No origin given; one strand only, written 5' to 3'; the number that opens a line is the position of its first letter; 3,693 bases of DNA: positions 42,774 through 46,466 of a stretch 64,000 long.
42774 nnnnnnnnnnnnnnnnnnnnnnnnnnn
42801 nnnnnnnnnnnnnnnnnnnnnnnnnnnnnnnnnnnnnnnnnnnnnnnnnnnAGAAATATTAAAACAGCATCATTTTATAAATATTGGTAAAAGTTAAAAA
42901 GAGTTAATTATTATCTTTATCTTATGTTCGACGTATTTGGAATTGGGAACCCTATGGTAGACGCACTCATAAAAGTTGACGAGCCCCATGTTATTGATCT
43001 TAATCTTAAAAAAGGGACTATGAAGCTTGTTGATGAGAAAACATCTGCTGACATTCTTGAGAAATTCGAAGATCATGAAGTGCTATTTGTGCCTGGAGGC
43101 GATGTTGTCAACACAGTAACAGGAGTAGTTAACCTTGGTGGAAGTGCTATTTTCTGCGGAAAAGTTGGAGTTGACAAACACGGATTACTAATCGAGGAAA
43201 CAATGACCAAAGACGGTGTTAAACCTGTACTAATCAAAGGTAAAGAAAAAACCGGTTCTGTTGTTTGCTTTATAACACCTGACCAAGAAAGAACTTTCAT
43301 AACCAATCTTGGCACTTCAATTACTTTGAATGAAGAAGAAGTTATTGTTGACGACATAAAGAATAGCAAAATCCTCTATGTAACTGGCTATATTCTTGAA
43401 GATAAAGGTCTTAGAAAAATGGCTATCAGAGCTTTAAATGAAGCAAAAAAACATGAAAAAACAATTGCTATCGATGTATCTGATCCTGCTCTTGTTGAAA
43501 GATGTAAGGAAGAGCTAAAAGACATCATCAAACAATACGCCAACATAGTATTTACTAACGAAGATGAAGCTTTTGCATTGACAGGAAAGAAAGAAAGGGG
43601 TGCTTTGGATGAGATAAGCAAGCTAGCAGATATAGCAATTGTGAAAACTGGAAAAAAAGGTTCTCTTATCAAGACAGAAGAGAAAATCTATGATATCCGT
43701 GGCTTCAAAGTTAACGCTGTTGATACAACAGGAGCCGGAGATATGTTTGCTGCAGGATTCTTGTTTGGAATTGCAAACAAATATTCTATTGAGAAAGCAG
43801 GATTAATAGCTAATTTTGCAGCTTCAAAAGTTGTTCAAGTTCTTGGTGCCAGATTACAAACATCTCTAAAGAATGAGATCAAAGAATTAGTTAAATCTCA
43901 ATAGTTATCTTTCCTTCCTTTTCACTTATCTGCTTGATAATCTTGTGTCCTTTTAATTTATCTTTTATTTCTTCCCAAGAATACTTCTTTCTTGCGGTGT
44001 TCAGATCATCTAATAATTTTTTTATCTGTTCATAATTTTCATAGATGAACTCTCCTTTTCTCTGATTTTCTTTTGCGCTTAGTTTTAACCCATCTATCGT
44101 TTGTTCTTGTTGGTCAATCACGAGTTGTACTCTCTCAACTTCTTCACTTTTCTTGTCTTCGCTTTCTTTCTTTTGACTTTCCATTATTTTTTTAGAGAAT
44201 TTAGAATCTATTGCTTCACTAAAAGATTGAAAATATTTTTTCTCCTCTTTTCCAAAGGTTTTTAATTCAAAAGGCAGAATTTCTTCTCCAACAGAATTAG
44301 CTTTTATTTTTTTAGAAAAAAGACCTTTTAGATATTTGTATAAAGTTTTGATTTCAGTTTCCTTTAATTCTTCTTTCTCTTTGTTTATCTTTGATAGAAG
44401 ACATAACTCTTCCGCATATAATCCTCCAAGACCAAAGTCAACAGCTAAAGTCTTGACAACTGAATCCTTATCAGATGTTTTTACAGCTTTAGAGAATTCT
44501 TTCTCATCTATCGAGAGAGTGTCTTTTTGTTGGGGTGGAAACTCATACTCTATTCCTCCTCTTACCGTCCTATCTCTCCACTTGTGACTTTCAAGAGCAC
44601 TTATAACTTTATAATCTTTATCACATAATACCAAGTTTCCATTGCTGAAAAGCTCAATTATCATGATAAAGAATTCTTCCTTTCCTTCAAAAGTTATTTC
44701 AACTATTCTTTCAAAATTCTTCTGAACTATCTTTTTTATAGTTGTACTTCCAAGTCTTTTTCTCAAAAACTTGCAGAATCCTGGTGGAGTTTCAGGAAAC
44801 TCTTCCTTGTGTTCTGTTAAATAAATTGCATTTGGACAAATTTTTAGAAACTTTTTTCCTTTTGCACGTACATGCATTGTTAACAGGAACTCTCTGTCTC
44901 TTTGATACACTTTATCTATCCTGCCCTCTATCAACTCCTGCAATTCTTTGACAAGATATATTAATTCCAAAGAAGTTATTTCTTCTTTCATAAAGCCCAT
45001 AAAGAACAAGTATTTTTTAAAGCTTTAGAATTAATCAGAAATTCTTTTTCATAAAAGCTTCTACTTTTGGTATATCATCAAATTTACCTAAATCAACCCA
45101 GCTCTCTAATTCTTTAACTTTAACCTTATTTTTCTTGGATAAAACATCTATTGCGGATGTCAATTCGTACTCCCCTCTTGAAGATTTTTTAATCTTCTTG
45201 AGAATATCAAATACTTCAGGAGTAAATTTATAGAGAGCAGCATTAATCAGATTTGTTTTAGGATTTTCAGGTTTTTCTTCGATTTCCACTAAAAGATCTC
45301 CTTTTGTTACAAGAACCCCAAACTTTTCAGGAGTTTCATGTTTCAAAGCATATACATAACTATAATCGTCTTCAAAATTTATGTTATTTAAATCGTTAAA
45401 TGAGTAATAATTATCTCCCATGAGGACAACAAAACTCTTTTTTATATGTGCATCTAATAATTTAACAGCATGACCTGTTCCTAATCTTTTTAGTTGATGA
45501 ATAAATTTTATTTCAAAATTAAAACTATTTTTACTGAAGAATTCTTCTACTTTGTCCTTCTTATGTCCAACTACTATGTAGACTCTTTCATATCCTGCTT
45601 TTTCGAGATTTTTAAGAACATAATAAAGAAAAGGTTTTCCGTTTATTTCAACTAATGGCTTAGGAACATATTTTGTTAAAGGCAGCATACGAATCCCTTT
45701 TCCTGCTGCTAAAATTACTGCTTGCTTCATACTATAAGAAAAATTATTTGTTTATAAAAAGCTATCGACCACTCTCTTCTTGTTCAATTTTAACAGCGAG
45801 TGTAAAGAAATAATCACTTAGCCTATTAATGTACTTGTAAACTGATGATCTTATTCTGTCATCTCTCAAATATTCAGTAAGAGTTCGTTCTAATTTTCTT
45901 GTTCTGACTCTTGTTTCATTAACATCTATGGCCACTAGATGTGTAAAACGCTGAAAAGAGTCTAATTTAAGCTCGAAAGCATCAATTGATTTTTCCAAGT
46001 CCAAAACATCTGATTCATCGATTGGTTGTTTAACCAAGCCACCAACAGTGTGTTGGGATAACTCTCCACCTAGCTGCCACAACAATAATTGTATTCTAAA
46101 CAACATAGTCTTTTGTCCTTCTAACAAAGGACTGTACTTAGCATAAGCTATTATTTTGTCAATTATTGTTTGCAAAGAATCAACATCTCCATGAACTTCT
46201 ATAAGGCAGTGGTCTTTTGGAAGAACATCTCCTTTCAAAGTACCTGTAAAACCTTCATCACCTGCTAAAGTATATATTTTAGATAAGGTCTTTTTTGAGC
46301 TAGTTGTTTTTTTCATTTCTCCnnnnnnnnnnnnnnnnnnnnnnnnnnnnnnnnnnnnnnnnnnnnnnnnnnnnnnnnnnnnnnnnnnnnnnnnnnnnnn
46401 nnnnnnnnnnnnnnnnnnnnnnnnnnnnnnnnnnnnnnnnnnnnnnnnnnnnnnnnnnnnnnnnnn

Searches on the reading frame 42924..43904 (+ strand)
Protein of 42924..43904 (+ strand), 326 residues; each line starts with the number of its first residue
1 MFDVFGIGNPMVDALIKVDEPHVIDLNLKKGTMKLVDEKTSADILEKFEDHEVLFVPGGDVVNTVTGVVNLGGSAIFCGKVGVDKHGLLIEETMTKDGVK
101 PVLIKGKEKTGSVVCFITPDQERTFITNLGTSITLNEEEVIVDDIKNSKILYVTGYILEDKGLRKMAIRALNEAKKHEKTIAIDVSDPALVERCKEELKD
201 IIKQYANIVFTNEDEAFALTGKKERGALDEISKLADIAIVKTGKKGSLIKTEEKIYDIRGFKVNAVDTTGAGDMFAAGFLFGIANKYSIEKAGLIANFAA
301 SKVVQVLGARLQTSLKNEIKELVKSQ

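Call 20: search_protein_families(library=pfam, proteins=[window:42924-43904:+], max_evalue=0.0001)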
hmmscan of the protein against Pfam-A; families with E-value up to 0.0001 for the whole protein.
window:42924-43904:+ (326 aa): 1 family
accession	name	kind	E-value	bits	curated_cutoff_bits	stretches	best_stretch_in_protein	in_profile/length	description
PF00294.29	PfkB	-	4.4e-50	171.2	25.8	1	49-311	27-297/302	pfkB family carbohydrate kinase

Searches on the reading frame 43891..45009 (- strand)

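Call 20: search_protein_families(library=pfam, proteins=[window:43891-45009:-], max_evalue=0.0001)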
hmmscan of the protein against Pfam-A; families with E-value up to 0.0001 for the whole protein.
window:43891-45009:- (372 aa): 1 family
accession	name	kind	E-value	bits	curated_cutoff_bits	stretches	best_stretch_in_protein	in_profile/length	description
PF05833.16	NFACT_N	-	2.1e-50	172.3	31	1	18-353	7-364/456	NFACT N-terminal and middle domains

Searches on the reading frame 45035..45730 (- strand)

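Call 20: search_protein_families(library=pfam, proteins=[window:45035-45730:-], max_evalue=0.0001)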
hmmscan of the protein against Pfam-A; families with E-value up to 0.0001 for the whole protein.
window:45035-45730:- (231 aa): 2 families
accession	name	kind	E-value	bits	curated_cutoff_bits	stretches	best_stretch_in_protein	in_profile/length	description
PF00483.29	NTP_transferase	-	1e-38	133.8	21.2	1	4-228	2-243/245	Nucleotidyl transferase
PF12804.13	NTP_transf_3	-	3e-11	44.2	27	1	4-79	1-65/160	MobA-like NTP transferase domain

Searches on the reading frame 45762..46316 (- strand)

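Call 20: search_protein_families(library=pfam, proteins=[window:45762-46316:-], max_evalue=0.0001)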
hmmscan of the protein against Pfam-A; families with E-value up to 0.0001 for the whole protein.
window:45762-46316:- (184 aa): 1 family
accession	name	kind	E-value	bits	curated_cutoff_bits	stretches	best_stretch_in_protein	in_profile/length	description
PF01923.23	Cob_adeno_trans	-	6e-29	101.7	24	1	14-176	1-170/171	Cobalamin adenosyltransferase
